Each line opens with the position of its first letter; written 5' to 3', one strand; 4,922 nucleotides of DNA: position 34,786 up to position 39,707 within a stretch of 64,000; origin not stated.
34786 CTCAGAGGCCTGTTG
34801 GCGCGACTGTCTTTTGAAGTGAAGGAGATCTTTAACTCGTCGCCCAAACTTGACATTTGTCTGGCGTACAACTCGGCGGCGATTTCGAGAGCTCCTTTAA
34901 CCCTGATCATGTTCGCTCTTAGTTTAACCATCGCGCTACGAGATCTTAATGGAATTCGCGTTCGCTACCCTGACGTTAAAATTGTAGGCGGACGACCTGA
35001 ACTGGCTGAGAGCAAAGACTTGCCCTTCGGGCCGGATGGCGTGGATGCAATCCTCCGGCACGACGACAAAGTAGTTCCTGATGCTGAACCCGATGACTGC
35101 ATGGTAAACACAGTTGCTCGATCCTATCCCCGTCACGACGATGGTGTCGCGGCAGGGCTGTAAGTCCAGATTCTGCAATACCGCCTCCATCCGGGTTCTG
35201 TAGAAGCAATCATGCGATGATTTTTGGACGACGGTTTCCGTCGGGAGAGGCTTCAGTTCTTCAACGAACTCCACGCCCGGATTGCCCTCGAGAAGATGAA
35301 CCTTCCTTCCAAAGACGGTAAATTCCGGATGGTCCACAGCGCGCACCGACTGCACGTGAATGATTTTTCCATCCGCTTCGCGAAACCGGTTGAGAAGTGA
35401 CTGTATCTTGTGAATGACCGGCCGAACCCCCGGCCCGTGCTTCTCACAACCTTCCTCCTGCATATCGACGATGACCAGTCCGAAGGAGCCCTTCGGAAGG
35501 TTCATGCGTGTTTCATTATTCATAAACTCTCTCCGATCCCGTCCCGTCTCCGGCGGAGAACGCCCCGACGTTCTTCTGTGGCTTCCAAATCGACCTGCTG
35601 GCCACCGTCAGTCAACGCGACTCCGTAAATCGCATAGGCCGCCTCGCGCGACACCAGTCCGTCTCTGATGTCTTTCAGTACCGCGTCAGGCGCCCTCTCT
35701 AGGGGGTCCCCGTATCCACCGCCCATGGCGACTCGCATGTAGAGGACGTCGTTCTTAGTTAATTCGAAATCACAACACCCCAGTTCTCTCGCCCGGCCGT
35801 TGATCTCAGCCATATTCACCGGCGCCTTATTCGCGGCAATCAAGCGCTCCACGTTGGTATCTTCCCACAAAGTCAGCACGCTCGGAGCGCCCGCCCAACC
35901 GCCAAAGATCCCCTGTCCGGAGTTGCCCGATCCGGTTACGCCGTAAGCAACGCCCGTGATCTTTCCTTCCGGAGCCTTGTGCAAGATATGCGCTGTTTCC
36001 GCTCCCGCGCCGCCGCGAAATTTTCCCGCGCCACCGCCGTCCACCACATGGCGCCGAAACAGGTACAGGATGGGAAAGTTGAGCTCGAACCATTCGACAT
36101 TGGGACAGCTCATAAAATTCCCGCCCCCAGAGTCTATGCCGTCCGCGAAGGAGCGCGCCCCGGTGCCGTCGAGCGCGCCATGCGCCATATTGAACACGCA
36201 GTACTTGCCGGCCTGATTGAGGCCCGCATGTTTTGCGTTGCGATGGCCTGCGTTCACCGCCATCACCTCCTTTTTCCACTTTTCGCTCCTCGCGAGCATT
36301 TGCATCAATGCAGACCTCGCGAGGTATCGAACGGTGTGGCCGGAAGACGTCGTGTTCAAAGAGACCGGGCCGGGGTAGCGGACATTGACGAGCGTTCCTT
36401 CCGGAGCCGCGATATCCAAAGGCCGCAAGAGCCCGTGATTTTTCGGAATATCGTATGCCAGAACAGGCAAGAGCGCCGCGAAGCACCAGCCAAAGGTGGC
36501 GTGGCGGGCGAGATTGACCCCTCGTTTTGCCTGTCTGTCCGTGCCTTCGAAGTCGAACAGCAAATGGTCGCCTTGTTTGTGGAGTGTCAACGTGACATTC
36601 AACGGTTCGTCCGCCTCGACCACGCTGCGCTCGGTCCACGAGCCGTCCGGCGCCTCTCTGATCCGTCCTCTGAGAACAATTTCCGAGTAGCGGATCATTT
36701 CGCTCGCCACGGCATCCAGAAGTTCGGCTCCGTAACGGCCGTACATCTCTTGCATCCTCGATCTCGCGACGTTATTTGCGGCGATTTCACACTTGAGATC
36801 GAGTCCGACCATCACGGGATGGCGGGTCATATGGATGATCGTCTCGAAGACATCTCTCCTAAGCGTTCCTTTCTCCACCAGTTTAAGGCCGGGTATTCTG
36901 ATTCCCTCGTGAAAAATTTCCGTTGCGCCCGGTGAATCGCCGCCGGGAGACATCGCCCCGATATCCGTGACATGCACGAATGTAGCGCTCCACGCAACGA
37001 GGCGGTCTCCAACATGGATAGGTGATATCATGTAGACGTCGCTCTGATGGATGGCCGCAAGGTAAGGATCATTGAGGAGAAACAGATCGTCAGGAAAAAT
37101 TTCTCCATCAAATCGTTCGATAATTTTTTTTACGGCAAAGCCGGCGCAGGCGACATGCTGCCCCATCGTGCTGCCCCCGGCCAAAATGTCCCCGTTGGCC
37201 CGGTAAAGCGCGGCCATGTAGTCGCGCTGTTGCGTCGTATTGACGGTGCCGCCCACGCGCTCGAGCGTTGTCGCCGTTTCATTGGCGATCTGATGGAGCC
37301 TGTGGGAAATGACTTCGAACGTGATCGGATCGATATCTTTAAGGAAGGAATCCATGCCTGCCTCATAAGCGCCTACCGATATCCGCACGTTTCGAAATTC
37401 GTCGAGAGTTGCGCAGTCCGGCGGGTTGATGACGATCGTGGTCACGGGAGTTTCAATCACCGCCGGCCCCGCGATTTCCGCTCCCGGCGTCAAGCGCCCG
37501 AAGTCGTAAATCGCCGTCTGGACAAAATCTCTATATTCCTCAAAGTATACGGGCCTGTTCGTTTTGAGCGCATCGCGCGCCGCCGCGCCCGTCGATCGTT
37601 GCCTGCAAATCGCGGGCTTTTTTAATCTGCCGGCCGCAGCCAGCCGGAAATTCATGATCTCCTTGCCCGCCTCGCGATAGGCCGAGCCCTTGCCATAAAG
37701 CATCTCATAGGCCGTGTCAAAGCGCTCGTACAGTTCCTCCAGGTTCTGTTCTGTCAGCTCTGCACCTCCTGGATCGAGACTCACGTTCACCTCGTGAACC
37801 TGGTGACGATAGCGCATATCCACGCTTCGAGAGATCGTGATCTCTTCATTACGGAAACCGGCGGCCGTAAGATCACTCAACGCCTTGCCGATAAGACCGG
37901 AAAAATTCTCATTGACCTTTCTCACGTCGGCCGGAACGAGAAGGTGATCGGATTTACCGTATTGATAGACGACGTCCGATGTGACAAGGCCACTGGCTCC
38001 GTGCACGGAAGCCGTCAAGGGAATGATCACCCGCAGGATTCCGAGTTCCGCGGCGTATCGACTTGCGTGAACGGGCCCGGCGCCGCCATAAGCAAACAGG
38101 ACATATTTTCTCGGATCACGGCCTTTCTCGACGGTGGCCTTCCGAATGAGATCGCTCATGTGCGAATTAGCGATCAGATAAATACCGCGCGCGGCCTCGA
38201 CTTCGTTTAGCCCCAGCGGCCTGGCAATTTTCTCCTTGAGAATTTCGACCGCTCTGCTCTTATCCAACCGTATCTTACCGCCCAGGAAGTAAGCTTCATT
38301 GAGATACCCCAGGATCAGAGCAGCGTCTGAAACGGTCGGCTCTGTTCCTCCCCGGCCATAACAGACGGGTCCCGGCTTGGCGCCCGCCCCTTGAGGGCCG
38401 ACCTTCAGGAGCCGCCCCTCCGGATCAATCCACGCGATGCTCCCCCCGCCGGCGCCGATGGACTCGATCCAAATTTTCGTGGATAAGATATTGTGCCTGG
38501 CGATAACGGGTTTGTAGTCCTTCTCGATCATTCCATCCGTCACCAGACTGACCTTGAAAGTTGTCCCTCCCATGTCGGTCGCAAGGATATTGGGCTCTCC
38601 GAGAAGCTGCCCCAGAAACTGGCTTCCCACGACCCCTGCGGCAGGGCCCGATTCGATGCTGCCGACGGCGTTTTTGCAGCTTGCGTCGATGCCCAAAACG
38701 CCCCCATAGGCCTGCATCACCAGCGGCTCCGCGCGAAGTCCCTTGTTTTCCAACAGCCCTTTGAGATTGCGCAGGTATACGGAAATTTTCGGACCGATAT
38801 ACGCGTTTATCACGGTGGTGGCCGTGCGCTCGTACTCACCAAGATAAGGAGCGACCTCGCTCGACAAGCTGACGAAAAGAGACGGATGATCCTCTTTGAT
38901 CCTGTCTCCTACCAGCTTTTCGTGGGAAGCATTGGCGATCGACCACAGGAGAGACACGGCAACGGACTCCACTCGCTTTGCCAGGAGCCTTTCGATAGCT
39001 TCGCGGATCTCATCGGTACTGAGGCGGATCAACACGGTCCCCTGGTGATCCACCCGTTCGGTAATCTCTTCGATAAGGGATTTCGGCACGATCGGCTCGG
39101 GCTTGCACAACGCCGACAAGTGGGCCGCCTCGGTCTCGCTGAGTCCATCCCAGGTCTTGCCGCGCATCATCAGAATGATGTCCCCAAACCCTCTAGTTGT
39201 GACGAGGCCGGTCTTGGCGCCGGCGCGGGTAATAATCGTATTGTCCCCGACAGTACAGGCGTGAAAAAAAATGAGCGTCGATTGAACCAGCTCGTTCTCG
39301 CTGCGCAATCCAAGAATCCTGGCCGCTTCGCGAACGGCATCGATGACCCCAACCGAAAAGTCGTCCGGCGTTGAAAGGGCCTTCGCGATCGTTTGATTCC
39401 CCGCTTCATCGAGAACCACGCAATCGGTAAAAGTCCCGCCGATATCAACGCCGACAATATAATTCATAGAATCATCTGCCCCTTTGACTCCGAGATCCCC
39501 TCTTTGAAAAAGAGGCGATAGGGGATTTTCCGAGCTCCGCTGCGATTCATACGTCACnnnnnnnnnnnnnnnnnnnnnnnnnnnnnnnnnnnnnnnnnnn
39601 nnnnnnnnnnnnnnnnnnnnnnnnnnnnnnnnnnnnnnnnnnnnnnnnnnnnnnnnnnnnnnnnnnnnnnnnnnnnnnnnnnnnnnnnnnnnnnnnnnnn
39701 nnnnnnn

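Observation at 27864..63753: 36-kb unidirectional array combining Mo-hydroxylases with five decarboxylase candidates: putative heteroaromatic polycarboxylate catabolism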

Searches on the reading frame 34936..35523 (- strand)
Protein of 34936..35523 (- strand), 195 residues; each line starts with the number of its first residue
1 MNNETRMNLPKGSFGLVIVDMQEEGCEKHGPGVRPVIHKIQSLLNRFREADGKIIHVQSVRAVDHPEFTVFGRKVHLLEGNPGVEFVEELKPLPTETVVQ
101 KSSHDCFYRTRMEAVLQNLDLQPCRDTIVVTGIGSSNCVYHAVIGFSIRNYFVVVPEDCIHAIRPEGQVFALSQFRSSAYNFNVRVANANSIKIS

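Call 8: search_protein_families(library=pfam, proteins=[window:34936-35523:-], max_evalue=0.00001)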
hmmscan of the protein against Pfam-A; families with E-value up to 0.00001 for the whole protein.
window:34936-35523:- (195 aa): 1 family
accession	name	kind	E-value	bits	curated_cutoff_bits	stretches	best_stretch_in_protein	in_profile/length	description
PF00857.26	Isochorismatase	-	2.7e-30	106.2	27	1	16-176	3-164/175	Isochorismatase domain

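Call 12: search_protein_families(library=ncbifam, proteins=[window:34936-35523:-], max_evalue=0.00001)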
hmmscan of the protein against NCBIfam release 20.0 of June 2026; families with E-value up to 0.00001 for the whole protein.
window:34936-35523:- (195 aa): 2 families
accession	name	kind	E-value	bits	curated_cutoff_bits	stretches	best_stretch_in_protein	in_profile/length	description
NF050097.1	BiurAmidohydBiuH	equivalog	2.2e-13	50.2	370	1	77-175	107-201/221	biuret amidohydrolase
TIGR03614.1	RutB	equivalog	5e-09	36.1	377.95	1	78-166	108-192/226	pyrimidine utilization protein B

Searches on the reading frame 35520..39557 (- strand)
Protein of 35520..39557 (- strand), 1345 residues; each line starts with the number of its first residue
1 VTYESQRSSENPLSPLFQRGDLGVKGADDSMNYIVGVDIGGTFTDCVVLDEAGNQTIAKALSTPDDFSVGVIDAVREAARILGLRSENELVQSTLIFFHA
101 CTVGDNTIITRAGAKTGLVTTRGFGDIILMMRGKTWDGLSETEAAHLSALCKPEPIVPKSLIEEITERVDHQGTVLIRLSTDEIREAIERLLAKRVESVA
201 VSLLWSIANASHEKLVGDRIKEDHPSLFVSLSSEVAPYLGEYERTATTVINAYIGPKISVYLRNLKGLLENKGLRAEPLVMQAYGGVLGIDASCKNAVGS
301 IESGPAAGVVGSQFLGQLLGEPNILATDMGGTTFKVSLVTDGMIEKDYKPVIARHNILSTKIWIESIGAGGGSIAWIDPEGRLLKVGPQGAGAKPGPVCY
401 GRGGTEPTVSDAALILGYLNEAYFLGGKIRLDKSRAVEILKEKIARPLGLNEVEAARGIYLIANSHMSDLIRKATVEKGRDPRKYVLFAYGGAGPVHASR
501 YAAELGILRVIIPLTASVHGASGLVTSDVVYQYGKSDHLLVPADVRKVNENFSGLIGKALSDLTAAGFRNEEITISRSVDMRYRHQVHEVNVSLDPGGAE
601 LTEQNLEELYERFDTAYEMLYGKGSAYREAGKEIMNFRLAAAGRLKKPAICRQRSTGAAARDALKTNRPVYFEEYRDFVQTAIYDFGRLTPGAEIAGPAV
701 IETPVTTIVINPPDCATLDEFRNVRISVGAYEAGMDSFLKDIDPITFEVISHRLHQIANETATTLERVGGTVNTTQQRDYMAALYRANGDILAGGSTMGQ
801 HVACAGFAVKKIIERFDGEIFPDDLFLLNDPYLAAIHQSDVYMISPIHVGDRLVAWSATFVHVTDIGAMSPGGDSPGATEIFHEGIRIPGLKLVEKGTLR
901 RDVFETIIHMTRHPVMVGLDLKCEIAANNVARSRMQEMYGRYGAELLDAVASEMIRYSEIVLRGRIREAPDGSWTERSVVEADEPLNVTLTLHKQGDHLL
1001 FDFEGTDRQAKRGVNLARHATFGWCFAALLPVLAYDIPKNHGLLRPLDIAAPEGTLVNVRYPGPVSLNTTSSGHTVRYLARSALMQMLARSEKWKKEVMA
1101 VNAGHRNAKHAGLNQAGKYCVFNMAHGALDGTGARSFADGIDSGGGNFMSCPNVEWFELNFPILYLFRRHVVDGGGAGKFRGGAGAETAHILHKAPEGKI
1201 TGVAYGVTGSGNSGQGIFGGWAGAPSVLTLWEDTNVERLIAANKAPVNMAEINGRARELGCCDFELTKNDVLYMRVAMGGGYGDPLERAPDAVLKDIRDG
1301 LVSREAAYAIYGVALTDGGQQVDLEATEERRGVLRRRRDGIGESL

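Call 8: search_protein_families(library=pfam, proteins=[window:35520-39557:-], max_evalue=0.00001)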
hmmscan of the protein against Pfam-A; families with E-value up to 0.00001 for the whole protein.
window:35520-39557:- (1345 aa): 4 families
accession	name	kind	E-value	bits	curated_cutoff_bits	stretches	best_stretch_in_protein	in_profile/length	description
PF02538.19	Hydantoinase_B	-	2.7e-112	376.3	26.8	1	743-1285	1-519/519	Hydantoinase B/oxoprolinase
PF01968.24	Hydantoinase_A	-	1.6e-81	274.2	22.9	1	244-532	1-290/291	Hydantoinase/oxoprolinase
PF05378.19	Hydant_A_N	-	4.5e-36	124.6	25.2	1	35-222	2-174/176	Hydantoinase/oxoprolinase N-terminal region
PF19278.4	Hydant_A_C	-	8e-30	104.1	21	1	545-722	11-186/193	Hydantoinase/oxoprolinase C-terminal domain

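Call 12: search_protein_families(library=ncbifam, proteins=[window:35520-39467:-], max_evalue=0.00001)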
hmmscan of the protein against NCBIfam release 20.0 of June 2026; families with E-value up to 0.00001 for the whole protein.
window:35520-39467:- (1315 aa): 5 families
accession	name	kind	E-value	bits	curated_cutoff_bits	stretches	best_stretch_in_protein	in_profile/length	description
NF050156.1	CapLactmsAlpCapA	equivalog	7.9e-171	569.8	1000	1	3-691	1-680/689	caprolactamase subunit alpha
NF042975.2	AcphenoCarb_ApcC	equivalog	7.4e-125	417.8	1500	1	5-692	11-705/733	acetophenone carboxylase subunit gamma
NF042960.1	AcphenoCarb_ApcA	equivalog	2.3e-70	237.7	1250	2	152-696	124-655/658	acetophenone carboxylase subunit alpha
NF050157.1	CapLactmsBetCapB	equivalog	1.8e-62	211.5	1000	1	712-1301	1-575/577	caprolactamase subunit beta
NF042976.1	AcphenoCarb_ApcD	equivalog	4.7e-62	210.3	1500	1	709-1303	26-638/685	acetophenone carboxylase subunit delta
